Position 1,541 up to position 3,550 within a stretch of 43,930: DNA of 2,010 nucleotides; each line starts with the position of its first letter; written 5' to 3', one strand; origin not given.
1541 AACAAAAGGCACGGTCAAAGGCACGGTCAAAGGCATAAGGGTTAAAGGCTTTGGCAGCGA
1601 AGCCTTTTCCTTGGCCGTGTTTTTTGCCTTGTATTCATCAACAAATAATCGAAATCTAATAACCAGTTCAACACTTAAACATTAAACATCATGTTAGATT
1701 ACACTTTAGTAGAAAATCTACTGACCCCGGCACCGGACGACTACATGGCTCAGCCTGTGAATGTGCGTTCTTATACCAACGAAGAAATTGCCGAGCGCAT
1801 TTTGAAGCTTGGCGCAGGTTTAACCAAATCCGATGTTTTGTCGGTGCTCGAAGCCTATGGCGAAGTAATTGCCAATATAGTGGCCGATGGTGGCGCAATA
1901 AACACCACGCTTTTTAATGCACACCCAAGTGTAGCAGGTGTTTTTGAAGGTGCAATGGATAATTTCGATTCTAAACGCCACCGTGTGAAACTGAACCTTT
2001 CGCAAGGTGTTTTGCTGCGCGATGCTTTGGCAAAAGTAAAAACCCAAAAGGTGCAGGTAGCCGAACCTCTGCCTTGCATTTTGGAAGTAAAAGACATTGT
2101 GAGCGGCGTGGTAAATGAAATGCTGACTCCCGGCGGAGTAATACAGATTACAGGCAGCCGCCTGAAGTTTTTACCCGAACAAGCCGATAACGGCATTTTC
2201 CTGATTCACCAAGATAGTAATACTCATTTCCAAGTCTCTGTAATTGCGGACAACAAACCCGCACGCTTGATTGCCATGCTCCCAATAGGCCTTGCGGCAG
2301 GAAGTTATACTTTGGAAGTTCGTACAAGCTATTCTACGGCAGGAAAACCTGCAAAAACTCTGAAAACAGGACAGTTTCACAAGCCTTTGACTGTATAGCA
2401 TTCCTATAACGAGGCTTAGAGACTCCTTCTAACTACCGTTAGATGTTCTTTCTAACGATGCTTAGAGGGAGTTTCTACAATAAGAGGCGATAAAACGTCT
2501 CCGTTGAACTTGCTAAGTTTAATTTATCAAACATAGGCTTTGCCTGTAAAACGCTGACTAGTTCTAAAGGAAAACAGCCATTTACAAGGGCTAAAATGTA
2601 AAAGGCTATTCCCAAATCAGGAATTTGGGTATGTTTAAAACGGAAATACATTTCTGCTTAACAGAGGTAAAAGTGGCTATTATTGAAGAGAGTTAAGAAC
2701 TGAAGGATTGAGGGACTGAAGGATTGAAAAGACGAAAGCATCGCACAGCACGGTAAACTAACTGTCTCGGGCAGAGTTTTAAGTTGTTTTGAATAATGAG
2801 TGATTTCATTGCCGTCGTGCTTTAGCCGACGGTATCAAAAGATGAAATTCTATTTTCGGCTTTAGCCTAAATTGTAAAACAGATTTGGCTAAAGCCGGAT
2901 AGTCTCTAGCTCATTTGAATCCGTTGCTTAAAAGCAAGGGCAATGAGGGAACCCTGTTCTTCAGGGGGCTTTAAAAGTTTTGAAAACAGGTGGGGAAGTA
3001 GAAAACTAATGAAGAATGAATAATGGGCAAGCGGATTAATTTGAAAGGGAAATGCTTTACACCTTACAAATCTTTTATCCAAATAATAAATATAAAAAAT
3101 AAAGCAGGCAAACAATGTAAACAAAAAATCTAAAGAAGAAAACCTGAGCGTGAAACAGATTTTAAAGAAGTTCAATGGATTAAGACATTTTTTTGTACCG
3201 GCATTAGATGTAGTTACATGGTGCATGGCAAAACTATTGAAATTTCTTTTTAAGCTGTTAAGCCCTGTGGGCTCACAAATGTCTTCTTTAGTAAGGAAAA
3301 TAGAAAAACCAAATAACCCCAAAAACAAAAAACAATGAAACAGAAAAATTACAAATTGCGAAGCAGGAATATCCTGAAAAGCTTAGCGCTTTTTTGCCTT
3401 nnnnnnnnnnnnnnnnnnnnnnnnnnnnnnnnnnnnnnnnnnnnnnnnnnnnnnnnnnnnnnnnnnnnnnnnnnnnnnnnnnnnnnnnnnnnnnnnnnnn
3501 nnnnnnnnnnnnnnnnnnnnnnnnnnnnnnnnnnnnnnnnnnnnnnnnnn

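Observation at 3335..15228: Two giant paralogous T9SS cargo genes built from 20 copies of an unassigned Cys-patterned ~100-120-aa module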

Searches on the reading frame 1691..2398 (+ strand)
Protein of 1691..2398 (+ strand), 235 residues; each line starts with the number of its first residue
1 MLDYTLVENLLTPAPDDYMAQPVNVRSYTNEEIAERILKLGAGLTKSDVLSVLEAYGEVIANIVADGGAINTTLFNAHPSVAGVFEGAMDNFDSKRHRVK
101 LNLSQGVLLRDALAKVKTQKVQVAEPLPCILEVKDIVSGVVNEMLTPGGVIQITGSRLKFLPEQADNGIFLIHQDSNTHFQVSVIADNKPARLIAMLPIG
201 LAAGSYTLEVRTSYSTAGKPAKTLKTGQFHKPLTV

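Call 18: search_protein_families(library=pfam, proteins=[window:1691-2398:+], max_evalue=0.001)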
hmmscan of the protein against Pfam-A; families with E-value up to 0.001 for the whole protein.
window:1691-2398:+ (235 aa): 2 families
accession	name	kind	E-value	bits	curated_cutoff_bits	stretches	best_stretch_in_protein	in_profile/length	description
PF14848.11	HU-DNA_bdg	-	2.1e-31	109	30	1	1-120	1-121/124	DNA-binding domain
PF14734.12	DUF4469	-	5e-26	91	22.6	1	130-227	1-100/101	Domain of unknown function (DUF4469) with IG-like fold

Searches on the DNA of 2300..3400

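Call 78: search_rna_families(source=window, start=2300, end=3400, threshold=evalue, max_evalue=1)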
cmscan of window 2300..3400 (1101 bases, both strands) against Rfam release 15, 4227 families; matches with E-value up to 1: 2.
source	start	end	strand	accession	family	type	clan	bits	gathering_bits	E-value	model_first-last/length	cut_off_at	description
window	2847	2904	+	RF03948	mir-5045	Gene; miRNA;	-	21.4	80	0.17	1-57/57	no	mir-5045 microRNA precursor family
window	2856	2899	+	RF03915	MIR5286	Gene; miRNA;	-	18.4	93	0.89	12-56/78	no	MIR5286 microRNA precursor family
